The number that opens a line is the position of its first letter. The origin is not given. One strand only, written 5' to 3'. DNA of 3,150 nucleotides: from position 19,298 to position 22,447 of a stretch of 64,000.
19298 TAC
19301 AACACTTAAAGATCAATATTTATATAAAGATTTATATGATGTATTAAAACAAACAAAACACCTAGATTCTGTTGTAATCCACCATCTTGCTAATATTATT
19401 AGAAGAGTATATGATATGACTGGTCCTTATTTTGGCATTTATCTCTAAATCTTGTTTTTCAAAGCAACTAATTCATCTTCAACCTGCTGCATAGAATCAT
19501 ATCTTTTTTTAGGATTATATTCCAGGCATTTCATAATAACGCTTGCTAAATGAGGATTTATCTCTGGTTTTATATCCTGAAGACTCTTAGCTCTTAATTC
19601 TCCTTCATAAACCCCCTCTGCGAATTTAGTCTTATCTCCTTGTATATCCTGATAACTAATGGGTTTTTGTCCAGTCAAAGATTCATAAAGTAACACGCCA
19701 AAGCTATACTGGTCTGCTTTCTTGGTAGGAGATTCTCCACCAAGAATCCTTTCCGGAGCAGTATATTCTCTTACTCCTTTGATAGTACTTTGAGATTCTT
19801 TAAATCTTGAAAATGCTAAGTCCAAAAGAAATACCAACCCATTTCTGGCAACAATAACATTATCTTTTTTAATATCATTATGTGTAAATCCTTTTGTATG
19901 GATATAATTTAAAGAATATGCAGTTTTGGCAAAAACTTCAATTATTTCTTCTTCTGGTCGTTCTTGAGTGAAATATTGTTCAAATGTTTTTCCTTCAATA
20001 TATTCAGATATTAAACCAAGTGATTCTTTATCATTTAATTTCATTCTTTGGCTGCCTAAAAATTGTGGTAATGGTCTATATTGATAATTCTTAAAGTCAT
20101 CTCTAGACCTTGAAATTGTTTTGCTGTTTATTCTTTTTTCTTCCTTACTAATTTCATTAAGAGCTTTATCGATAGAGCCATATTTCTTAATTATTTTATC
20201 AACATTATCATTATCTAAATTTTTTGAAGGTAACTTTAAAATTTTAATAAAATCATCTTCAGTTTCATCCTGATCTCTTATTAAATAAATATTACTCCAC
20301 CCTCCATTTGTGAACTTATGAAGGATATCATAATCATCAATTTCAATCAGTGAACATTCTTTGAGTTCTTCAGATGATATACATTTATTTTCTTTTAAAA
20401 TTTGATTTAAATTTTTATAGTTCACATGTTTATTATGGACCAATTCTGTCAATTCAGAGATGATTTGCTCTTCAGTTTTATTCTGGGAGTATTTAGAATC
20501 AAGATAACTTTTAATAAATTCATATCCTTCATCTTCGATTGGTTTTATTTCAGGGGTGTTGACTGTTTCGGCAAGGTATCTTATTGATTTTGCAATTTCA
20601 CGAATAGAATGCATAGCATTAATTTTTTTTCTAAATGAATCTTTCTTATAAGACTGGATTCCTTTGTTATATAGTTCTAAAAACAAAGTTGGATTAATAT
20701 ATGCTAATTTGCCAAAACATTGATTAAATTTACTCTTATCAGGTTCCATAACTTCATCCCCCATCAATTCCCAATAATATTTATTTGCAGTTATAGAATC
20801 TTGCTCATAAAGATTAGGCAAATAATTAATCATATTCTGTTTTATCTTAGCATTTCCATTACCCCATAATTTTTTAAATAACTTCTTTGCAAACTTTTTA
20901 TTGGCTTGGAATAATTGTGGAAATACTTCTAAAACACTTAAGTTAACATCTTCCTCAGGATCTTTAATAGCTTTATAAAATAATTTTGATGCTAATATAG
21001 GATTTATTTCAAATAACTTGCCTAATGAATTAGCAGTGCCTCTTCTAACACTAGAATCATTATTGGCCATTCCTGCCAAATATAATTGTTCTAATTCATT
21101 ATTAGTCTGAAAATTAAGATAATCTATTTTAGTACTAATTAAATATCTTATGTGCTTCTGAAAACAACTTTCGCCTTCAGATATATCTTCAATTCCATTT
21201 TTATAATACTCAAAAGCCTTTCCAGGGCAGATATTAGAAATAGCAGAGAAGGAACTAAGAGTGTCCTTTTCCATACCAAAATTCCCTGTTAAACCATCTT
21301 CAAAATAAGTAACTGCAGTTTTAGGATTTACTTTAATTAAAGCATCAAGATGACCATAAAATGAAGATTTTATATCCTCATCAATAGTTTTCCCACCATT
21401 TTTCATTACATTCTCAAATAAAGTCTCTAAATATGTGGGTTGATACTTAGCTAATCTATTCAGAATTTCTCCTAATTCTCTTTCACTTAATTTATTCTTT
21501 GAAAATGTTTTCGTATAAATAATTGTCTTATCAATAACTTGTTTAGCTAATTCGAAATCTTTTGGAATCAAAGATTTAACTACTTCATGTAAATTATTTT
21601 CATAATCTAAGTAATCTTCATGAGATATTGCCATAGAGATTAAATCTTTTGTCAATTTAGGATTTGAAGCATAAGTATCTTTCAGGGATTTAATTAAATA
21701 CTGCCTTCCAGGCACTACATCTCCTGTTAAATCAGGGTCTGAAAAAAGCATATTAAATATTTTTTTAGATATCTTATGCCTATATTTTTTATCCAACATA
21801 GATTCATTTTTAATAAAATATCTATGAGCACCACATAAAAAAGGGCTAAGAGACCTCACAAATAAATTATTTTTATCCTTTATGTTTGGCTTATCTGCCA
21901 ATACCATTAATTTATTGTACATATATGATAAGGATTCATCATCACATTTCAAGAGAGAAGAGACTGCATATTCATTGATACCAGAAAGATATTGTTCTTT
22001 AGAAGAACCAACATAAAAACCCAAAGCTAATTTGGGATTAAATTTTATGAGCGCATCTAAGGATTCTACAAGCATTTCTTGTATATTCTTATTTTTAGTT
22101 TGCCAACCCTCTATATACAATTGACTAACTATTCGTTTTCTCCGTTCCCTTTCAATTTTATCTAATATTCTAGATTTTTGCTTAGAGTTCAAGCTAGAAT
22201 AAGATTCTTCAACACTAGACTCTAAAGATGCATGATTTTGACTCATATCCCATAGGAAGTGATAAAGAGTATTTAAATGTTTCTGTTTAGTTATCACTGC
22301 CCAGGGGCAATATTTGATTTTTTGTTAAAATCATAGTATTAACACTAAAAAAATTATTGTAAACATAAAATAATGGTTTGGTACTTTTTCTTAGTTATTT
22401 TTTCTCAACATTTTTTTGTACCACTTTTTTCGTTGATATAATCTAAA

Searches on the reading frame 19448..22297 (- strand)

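Call 8: search_protein_families(library=pfam, proteins=[window:19448-22297:-], max_evalue=0.01)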
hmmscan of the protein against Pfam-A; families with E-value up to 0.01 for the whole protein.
window:19448-22297:- (950 aa): 2 families
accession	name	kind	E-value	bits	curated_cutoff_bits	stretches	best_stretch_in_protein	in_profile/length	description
PF00069.31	Pkinase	-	4.4e-30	105.4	31.7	1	664-941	9-260/263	Protein kinase domain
PF07714.23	PK_Tyr_Ser-Thr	-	1.3e-19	71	23.1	1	717-939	37-254/258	Protein tyrosine and serine/threonine kinase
